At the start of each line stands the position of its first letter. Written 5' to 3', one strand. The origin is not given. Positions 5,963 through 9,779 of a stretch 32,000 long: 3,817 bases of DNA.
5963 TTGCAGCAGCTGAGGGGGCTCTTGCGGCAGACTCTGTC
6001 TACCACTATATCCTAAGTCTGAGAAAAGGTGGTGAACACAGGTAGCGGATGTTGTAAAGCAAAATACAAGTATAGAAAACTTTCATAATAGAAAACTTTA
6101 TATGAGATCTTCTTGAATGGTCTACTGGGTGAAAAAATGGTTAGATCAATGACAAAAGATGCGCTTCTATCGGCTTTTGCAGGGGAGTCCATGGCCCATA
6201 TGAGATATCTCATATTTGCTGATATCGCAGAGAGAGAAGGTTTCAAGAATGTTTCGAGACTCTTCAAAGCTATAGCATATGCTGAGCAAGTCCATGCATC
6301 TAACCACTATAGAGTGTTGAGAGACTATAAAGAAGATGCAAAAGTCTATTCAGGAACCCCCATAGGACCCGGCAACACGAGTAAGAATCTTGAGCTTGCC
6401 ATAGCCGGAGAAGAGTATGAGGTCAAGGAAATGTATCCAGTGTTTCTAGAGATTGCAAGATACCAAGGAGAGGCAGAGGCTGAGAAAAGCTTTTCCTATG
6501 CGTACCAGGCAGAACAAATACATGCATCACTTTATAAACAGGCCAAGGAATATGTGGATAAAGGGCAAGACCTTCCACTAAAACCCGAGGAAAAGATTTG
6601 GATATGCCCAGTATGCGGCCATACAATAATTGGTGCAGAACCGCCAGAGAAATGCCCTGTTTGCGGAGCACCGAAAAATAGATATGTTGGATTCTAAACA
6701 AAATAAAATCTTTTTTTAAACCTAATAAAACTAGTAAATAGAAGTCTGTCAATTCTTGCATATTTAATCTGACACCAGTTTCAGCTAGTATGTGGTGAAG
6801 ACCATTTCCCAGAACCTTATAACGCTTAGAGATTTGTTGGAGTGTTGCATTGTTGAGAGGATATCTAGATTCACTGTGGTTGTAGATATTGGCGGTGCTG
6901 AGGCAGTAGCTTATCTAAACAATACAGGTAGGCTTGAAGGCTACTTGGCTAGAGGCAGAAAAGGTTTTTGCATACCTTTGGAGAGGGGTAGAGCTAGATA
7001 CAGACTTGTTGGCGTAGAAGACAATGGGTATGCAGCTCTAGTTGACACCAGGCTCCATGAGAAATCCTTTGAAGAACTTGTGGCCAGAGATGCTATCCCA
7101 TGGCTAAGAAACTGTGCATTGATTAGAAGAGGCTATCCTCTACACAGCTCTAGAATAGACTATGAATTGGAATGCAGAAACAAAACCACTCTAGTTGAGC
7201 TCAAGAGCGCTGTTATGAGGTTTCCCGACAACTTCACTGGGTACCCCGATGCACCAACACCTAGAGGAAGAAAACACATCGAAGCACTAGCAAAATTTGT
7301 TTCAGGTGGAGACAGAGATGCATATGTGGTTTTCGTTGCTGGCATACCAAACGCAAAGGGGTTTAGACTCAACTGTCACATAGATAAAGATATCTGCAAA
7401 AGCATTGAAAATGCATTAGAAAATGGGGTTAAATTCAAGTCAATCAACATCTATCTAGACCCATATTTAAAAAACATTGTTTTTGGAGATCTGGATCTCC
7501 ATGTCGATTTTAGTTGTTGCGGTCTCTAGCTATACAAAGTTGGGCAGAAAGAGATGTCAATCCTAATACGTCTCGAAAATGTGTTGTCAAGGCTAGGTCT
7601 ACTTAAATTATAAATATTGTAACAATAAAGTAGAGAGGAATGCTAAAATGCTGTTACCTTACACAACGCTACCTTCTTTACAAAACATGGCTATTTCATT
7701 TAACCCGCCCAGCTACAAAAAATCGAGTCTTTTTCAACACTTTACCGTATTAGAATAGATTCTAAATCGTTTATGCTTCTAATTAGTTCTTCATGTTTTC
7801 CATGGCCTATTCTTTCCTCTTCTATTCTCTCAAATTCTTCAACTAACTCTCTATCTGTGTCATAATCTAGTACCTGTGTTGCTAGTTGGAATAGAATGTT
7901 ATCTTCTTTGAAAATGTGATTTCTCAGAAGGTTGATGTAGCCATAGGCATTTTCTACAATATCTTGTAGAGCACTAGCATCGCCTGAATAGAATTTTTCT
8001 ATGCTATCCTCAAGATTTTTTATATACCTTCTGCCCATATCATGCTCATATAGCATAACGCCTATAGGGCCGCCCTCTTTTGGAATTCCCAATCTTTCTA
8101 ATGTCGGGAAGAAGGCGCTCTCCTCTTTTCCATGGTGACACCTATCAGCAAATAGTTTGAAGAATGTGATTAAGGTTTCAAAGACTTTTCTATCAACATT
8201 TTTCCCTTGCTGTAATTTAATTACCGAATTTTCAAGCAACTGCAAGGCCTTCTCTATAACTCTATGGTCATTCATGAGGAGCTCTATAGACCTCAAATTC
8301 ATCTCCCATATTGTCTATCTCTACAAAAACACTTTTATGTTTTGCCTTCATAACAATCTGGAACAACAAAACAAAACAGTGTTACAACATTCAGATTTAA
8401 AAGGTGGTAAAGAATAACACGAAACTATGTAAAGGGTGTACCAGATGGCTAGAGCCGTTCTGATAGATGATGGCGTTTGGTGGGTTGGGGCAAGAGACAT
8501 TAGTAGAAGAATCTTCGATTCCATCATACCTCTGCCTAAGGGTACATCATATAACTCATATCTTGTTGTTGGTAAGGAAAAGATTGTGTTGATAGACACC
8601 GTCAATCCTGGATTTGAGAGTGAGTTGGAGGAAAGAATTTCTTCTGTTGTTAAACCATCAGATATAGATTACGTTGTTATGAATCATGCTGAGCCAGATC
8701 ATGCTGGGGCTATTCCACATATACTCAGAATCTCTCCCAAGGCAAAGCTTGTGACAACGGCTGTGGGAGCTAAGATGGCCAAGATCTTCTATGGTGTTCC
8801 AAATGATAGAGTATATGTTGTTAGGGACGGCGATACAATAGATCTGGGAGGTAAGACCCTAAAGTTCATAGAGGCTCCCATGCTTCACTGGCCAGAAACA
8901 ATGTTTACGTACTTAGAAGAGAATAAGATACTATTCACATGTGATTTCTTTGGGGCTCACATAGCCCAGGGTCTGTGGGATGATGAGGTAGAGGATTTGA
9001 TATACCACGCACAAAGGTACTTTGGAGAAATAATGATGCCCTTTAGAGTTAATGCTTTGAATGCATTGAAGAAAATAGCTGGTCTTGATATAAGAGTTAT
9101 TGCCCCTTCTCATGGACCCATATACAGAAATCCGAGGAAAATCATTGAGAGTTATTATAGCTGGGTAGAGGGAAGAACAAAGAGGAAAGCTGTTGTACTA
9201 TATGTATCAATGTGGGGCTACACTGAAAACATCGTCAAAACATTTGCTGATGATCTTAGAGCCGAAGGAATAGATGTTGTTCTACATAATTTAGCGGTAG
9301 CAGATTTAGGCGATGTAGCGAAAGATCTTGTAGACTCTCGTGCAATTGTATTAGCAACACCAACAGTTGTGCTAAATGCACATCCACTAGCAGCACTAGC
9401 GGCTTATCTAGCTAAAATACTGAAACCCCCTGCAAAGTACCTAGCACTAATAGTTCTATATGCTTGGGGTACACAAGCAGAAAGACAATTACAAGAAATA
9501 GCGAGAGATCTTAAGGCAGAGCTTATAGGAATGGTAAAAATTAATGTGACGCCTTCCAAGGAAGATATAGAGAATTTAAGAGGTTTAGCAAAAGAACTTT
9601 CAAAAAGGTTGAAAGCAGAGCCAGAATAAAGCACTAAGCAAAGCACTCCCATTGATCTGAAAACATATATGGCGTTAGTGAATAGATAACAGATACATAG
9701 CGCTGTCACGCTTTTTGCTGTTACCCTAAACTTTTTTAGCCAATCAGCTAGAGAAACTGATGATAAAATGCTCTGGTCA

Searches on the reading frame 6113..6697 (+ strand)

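Call 13: search_protein_families(library=pfam, proteins=[window:6113-6697:+], max_evalue=0.001)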
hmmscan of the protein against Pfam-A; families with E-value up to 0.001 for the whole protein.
window:6113-6697:+ (194 aa): 2 families
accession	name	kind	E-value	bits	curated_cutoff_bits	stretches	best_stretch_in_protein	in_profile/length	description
PF02915.23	Rubrerythrin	-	1.3e-29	103.7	22.8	1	16-144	1-136/137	Rubrerythrin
PF21349.2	RUBY_RBDX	-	2e-12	46.8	26.5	1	163-191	1-29/30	Rubrerythrin, rubredoxin-like domain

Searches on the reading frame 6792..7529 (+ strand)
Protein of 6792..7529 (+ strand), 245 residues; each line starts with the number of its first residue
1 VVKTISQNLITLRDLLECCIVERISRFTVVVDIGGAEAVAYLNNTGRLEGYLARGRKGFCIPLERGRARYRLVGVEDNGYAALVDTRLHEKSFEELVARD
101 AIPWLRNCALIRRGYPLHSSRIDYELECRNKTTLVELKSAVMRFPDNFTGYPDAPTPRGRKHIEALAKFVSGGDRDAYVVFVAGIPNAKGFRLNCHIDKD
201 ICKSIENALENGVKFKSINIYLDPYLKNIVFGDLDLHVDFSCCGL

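Call 13: search_protein_families(library=pfam, proteins=[window:6792-7529:+], max_evalue=0.001)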
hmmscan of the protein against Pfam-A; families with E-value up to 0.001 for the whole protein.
window:6792-7529:+ (245 aa): 2 families
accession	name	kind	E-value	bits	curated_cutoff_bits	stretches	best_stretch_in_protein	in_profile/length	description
PF03749.19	SfsA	-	1.9e-28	99.4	22.8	1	88-223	2-135/138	Sugar fermentation stimulation protein RE domain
PF17746.7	SfsA_N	-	2.6e-11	43.9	25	1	21-84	1-63/63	SfsA N-terminal OB domain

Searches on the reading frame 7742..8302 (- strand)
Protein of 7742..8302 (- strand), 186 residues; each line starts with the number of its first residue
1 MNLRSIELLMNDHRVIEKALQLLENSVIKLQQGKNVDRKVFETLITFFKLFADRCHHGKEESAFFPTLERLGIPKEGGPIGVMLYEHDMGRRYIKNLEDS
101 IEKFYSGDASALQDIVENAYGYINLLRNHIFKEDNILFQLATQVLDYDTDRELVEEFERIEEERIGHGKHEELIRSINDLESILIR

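Call 13: search_protein_families(library=pfam, proteins=[window:7742-8302:-], max_evalue=0.001)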
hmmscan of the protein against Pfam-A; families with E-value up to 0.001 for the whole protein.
window:7742-8302:- (186 aa): 1 family
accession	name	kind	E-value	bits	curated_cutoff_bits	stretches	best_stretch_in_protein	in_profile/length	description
PF01814.28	Hemerythrin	-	1.1e-19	71.6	25.3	1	6-141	3-127/127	Hemerythrin HHE cation binding domain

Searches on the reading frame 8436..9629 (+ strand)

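Call 13: search_protein_families(library=pfam, proteins=[window:8436-9629:+], max_evalue=0.001)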
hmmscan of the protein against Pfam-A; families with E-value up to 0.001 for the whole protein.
window:8436-9629:+ (397 aa): 4 families
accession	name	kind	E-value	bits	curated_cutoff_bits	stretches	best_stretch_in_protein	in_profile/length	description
PF19583.5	ODP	-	7.8e-30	104.6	27.2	1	39-227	3-194/194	ODP family beta lactamase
PF00753.33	Lactamase_B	-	3e-16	60.4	22.7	1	38-226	5-196/196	Metallo-beta-lactamase superfamily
PF00258.30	Flavodoxin_1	-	6.3e-07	30.1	25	1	254-380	1-138/143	Flavodoxin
PF12706.13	Lactamase_B_2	-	3.7e-05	23.8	27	1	51-155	3-125/200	Beta-lactamase superfamily domain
